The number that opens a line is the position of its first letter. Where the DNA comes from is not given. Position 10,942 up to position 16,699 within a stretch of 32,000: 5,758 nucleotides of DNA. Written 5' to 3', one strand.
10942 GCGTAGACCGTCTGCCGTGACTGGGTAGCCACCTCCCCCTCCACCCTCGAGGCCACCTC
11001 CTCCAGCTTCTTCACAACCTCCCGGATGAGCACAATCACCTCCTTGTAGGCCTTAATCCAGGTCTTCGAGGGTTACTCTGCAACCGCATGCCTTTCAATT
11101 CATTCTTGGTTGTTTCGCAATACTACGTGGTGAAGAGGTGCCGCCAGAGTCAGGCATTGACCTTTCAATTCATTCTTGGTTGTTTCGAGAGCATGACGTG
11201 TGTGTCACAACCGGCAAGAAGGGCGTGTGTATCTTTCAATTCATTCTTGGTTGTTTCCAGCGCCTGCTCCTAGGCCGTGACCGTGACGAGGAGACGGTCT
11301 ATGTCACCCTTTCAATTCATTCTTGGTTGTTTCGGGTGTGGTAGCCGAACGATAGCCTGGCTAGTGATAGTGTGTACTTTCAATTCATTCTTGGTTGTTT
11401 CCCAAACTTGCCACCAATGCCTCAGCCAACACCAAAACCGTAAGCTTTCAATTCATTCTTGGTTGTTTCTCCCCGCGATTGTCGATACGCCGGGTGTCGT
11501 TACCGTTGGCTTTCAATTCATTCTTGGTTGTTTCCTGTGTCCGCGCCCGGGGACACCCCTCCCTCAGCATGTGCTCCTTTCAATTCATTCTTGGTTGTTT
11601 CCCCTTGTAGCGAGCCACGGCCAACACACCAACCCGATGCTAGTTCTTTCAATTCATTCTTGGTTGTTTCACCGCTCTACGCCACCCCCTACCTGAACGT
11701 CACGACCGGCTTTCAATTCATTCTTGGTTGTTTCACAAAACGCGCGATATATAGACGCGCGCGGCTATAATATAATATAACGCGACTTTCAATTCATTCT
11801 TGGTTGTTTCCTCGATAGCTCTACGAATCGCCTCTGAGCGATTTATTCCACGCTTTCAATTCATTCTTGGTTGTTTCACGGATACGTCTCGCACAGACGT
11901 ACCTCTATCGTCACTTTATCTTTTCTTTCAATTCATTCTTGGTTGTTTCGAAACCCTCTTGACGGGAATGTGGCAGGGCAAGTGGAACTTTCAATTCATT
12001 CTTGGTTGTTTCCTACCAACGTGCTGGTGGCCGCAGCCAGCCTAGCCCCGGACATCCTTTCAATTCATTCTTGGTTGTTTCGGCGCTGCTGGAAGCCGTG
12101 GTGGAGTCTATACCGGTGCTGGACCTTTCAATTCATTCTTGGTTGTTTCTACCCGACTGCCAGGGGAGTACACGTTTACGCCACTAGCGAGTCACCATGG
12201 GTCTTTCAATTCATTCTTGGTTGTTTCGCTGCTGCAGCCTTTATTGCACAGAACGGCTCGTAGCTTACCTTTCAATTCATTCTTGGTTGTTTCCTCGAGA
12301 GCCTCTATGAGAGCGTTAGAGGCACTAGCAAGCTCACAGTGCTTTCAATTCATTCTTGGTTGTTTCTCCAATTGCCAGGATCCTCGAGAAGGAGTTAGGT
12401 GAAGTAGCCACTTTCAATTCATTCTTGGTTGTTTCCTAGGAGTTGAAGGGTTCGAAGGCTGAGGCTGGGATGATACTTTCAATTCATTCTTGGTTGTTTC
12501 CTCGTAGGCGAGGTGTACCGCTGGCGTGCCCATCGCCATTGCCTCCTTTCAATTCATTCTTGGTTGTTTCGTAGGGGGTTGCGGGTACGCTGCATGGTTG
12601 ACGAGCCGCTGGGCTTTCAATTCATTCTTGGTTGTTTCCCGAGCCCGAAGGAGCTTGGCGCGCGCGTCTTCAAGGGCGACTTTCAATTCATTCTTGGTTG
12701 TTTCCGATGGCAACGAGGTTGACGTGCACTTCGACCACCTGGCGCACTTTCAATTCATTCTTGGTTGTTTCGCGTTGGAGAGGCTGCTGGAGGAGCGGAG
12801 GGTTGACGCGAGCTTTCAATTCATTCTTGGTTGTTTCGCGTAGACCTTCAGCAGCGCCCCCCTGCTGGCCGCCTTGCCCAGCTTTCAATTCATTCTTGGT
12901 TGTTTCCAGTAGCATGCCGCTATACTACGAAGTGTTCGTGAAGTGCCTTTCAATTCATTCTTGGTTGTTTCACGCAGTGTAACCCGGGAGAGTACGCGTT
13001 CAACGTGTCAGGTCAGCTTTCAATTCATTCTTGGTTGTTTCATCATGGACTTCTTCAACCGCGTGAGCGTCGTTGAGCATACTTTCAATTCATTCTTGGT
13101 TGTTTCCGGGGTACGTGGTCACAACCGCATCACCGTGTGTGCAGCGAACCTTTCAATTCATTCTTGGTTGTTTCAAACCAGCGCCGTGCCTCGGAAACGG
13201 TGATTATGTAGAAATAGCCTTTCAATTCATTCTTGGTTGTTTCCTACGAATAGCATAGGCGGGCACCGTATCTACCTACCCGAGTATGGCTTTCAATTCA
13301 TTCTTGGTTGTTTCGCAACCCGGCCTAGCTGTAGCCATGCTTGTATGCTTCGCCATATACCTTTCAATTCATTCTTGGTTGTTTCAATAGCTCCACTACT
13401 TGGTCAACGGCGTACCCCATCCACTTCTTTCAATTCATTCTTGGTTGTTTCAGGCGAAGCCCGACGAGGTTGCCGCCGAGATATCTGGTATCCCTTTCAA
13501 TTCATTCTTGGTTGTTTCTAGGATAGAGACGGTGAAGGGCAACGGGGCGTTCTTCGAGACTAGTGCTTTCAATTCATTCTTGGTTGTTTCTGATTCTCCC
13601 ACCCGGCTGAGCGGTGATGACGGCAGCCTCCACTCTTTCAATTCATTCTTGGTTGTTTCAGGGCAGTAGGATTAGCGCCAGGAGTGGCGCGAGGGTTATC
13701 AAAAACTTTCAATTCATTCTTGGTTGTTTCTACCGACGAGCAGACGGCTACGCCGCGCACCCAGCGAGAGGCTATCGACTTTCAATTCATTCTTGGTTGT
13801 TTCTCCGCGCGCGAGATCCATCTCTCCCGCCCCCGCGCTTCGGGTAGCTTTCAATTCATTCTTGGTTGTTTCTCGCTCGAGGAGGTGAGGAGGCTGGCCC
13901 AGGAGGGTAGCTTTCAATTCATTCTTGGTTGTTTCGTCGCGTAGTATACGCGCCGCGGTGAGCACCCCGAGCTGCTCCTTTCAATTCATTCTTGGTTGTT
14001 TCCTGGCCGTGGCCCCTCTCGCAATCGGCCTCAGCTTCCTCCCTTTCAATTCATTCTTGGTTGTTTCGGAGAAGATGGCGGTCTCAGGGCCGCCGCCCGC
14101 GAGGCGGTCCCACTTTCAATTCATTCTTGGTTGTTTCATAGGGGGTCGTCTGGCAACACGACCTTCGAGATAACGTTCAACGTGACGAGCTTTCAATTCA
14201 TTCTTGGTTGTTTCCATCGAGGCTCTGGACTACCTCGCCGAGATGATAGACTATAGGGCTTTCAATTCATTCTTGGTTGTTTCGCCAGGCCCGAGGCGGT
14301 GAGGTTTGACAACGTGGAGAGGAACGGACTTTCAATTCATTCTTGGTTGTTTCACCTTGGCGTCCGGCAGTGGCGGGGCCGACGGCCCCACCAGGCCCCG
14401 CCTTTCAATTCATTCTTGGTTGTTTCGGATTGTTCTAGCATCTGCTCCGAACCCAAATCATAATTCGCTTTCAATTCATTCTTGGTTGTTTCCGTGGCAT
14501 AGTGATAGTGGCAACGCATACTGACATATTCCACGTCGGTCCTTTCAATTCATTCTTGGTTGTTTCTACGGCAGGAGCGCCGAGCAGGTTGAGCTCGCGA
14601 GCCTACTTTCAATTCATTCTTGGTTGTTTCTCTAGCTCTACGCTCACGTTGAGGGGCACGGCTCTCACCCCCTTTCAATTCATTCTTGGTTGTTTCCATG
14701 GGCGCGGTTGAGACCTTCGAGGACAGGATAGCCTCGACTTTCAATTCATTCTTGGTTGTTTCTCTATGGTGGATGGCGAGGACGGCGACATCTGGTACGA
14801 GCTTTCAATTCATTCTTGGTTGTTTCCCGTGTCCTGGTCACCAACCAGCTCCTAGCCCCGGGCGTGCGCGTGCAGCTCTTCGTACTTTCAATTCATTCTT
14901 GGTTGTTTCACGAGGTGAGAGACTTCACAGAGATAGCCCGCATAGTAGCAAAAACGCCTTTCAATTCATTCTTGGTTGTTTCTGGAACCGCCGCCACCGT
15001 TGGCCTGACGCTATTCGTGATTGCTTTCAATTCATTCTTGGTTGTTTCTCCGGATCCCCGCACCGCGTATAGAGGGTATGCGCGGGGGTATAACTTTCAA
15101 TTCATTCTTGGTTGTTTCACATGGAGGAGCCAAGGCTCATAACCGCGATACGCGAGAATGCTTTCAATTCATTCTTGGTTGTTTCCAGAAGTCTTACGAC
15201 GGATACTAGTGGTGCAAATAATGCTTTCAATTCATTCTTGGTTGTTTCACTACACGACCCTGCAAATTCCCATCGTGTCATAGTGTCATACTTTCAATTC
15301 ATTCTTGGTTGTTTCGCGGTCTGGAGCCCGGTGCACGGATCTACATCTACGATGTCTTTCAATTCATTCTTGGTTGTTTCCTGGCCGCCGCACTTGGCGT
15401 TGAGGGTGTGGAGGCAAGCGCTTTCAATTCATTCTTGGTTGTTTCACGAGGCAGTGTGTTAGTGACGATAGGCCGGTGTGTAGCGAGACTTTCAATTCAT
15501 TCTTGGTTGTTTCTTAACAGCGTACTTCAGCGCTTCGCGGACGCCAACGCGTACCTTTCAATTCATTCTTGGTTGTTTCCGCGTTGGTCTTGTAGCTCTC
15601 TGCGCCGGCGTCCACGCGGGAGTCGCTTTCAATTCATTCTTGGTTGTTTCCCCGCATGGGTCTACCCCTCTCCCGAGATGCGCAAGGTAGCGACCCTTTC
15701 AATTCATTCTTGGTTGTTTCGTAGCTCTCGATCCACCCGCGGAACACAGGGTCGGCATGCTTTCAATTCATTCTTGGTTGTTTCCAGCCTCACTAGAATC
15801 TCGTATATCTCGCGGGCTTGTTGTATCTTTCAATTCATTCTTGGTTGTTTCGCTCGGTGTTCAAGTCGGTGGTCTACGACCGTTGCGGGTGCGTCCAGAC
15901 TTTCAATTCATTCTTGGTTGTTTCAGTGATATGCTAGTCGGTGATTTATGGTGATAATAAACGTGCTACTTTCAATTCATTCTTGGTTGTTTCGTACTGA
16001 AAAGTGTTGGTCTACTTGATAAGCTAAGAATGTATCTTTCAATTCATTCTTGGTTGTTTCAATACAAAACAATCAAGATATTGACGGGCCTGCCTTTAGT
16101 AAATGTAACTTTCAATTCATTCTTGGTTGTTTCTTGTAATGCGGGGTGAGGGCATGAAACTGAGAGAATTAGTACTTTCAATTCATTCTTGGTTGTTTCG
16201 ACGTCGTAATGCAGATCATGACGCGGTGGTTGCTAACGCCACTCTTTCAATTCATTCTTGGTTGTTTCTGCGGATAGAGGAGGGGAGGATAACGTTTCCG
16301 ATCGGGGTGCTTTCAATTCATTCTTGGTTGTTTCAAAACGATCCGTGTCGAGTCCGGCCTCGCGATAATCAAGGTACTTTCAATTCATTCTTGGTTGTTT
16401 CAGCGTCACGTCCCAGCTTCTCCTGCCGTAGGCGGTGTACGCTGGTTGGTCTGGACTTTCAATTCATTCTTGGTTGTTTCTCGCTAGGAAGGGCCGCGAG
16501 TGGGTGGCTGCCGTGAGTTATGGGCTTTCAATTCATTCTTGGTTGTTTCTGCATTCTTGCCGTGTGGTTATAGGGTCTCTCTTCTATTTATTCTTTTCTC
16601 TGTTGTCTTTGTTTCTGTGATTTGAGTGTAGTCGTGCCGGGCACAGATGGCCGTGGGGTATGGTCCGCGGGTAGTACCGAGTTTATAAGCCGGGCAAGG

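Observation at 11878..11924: Array-1 spacer overlaps an array-2 spacer (25369-25411) by 19 nt on opposite crRNA strands, reconstructing a 71-nt invader segment with a CCT PAM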

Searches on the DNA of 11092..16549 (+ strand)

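Call 18: search_dna_similar(query=window:11092-16549:+, collection=phages, mode=distant, max_evalue=1, max_rows=30)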
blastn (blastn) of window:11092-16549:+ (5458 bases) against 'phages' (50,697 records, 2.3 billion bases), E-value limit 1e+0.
No match.

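Call 27: search_dna_similar(query=window:11092-16549:+, collection=plasmids, mode=distant, max_evalue=1, max_rows=15)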
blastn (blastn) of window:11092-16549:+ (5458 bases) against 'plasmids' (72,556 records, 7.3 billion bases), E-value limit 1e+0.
No match.
